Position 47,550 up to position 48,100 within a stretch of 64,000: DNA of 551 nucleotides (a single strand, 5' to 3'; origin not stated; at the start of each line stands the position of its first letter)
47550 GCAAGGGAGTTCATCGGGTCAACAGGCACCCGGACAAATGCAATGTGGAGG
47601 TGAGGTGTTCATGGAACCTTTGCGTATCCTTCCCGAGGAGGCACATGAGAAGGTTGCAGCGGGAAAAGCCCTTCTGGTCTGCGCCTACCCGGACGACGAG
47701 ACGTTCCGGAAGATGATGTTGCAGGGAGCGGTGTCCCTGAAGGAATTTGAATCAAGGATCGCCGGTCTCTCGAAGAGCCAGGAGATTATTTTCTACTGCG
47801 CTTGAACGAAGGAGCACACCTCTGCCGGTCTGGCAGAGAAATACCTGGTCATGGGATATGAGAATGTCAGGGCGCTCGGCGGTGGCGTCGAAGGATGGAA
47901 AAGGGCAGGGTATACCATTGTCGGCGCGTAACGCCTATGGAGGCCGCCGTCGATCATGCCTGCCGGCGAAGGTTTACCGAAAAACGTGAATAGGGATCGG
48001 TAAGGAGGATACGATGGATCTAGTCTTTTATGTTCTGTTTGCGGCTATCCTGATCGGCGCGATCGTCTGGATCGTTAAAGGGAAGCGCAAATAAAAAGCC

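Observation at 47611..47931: Rhodanese gene split by an in-frame UGA with an fdhF-like SECIS hairpin: a probable selenoprotein missed by ORF calling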

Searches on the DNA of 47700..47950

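Call 74: search_rna_families(source=window, start=47700, end=47950, threshold=evalue, max_evalue=10)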
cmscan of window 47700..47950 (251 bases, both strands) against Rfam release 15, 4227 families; matches with E-value up to 10: 0.
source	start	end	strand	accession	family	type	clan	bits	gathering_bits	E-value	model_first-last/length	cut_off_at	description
